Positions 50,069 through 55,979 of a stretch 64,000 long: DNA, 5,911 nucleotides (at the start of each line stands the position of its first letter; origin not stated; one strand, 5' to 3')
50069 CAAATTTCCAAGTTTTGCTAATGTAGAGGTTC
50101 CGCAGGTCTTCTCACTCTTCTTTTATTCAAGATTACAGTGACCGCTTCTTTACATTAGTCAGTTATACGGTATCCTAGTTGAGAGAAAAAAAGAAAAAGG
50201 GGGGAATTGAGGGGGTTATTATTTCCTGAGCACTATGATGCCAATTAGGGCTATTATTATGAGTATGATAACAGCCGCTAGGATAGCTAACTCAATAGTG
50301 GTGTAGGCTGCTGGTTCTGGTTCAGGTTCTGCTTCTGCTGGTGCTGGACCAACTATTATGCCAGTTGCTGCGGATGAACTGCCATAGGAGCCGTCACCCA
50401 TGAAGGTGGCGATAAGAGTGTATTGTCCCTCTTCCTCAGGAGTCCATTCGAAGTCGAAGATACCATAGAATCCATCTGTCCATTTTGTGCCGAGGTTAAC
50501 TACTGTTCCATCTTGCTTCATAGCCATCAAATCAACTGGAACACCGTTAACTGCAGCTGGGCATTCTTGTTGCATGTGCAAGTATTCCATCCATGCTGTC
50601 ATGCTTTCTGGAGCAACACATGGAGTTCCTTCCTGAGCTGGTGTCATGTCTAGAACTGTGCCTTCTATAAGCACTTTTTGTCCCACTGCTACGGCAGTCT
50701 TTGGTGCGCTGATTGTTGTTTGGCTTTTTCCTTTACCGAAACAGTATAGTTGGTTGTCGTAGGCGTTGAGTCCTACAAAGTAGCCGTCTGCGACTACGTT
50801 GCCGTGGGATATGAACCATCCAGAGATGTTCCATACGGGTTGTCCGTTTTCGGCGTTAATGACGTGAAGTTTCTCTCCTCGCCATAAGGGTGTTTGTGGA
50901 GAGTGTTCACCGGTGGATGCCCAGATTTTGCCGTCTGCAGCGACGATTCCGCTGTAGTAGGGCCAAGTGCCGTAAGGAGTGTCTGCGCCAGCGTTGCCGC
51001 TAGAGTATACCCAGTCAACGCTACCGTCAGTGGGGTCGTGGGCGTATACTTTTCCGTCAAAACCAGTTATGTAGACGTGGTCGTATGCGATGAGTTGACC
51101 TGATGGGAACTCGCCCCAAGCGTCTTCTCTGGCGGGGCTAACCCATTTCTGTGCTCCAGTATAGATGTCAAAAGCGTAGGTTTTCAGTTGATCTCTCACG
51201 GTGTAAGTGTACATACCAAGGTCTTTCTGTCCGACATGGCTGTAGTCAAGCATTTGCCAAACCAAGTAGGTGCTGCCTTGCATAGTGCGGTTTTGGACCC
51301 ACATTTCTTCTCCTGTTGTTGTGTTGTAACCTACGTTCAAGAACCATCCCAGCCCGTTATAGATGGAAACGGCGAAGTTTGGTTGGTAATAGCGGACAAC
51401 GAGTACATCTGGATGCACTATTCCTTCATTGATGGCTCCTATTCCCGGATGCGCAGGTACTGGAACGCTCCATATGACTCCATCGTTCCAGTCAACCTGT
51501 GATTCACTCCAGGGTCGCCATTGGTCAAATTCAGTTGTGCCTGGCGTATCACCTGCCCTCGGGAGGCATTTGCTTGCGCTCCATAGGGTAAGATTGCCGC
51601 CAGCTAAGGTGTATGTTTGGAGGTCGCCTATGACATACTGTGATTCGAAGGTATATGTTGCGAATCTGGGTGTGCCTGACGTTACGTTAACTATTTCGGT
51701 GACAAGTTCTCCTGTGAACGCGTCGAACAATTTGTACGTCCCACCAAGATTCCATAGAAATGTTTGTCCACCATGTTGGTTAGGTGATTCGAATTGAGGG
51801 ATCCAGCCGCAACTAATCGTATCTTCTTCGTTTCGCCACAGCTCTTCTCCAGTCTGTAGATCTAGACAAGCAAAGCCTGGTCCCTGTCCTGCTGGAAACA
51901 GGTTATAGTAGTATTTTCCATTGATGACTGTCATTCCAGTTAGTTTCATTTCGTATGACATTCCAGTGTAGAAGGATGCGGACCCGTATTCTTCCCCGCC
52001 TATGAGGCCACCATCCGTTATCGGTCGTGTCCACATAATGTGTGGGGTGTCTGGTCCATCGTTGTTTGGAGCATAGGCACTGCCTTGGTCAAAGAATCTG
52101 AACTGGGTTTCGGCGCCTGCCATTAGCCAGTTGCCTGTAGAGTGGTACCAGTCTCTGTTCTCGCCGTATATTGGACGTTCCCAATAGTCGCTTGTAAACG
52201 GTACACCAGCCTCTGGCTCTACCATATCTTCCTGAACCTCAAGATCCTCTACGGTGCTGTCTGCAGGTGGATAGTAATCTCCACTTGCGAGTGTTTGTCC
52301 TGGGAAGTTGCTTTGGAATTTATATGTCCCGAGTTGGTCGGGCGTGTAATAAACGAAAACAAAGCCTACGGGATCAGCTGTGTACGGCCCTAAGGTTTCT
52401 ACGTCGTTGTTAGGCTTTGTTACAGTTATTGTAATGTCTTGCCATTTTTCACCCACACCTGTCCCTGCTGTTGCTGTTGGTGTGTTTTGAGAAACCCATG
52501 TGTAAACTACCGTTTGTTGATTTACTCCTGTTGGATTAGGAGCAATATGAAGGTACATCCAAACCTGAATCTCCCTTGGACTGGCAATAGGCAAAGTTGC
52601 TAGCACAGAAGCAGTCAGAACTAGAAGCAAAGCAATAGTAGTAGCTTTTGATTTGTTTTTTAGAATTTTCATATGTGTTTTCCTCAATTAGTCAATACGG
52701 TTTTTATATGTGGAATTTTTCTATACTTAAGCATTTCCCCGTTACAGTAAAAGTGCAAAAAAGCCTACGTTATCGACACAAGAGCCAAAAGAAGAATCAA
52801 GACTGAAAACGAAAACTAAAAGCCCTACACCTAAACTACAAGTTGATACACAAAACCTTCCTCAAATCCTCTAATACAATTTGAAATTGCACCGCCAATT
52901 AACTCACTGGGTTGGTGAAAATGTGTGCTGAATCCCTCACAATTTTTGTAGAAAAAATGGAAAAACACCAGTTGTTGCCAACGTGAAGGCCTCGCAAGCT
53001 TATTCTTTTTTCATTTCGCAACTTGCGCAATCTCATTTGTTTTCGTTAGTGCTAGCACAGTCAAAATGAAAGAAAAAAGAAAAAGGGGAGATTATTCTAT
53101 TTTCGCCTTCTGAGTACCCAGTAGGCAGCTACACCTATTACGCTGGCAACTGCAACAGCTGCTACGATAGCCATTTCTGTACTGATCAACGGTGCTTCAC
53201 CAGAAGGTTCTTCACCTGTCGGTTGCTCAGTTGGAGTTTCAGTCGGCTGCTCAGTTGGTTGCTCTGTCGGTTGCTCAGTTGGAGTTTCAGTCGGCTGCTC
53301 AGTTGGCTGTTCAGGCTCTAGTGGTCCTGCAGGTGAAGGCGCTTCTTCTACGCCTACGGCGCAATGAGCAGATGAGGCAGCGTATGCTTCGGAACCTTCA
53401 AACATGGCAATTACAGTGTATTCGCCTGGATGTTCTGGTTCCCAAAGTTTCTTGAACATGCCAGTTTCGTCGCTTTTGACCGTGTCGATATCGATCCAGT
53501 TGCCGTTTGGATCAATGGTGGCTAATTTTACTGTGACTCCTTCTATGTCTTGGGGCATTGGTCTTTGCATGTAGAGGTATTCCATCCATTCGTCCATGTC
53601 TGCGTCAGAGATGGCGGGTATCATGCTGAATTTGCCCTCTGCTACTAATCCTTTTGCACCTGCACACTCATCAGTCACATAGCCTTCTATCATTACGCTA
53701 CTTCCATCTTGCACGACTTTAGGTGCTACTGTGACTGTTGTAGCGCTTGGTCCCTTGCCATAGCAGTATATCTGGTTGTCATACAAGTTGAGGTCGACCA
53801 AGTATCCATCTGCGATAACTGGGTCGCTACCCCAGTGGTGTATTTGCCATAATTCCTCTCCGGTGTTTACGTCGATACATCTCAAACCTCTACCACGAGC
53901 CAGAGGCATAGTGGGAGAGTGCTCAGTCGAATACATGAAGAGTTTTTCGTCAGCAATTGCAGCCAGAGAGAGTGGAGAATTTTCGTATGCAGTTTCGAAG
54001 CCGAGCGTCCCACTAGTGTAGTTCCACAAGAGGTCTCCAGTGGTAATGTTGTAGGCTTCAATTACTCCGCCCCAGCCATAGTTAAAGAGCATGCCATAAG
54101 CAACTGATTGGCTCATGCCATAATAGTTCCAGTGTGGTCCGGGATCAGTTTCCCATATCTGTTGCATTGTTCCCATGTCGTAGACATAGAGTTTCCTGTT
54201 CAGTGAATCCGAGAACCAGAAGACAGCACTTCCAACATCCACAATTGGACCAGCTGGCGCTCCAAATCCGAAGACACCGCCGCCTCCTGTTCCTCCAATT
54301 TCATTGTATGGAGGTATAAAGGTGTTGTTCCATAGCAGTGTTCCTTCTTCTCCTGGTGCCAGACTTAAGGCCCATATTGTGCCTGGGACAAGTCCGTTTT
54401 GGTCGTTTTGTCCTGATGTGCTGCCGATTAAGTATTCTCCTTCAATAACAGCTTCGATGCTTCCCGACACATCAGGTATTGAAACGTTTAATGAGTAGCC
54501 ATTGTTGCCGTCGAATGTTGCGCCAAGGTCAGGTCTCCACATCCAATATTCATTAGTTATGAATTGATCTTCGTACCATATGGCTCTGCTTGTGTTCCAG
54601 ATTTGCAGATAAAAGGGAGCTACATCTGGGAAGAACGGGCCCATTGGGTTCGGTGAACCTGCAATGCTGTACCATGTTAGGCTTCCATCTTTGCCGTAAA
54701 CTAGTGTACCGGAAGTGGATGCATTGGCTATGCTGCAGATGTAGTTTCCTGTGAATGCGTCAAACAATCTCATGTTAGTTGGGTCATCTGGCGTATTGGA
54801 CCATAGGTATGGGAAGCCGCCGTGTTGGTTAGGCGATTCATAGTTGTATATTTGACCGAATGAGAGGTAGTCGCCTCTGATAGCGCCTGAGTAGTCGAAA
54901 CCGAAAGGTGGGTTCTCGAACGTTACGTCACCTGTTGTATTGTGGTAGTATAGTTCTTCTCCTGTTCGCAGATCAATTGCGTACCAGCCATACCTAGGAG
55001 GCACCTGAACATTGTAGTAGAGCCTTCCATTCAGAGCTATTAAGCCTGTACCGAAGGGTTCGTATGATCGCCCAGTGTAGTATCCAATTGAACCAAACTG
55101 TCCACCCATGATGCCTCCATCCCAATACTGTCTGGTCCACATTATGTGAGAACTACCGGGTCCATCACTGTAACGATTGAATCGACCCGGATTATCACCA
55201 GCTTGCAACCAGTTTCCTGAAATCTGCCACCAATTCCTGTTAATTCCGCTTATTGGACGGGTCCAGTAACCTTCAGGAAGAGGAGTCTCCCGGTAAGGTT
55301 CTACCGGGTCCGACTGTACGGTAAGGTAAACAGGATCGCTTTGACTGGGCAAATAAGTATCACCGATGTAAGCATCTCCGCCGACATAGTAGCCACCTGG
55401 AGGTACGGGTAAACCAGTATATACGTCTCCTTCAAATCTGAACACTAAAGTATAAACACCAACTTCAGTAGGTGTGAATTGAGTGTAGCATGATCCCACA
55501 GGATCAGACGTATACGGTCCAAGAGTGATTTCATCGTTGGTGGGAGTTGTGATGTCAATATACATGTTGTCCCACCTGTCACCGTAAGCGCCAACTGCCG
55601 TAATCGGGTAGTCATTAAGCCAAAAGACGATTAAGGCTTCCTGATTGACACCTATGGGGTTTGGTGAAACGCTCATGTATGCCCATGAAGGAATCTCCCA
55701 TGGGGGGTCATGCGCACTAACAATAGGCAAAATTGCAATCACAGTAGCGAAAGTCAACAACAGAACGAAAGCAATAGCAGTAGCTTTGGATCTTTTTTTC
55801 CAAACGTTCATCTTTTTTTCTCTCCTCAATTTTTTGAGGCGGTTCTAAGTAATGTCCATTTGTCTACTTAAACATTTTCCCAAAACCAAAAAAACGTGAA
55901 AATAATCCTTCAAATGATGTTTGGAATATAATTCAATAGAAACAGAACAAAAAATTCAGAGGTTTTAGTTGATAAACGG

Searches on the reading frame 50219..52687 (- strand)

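Call 9: search_protein_families(library=pfam, proteins=[window:50219-52687:-], max_evalue=0.0001)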
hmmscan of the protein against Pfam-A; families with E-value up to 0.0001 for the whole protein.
window:50219-52687:- (822 aa): 1 family
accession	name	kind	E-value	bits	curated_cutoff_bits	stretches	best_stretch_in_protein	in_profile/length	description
PF13360.13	PQQ_2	-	6.4e-11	42.8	27.6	1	454-650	48-222/233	Outer membrane protein assembly factor BamB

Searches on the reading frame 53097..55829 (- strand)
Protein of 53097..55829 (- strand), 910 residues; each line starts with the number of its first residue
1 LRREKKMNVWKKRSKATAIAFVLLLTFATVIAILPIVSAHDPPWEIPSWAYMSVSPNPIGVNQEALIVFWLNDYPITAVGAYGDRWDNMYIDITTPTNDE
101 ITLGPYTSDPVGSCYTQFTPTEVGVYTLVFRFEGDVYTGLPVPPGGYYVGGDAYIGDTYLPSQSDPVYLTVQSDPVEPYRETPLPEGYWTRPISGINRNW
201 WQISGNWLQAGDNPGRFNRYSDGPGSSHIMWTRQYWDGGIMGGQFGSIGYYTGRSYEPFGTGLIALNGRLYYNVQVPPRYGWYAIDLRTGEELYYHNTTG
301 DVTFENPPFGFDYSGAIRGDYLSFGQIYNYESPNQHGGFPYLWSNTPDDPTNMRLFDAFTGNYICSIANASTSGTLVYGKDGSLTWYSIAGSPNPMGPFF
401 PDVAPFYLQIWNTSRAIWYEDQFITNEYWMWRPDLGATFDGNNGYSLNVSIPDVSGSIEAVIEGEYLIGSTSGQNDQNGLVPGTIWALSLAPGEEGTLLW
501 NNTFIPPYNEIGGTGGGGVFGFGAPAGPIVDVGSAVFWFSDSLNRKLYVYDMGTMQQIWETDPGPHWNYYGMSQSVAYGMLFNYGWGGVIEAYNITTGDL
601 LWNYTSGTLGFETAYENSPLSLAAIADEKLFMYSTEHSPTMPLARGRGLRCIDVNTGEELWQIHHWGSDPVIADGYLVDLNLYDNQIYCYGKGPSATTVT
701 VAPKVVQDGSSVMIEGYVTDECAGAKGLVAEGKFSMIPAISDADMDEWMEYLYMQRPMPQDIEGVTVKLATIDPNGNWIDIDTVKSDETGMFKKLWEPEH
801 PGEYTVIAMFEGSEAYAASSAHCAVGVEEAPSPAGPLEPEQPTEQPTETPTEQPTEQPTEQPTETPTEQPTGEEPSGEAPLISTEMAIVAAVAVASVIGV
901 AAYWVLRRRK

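Call 9: search_protein_families(library=pfam, proteins=[window:53097-55829:-], max_evalue=0.0001)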
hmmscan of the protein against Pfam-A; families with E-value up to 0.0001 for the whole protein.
window:53097-55829:- (910 aa): 2 families
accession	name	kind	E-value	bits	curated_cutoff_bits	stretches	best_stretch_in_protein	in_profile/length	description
PF04886.17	PT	-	1.2e-06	28.4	26.2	1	841-874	1-34/36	PT disordered repeat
PF13360.13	PQQ_2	-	1.3e-06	28.7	27.6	1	495-663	12-144/233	Outer membrane protein assembly factor BamB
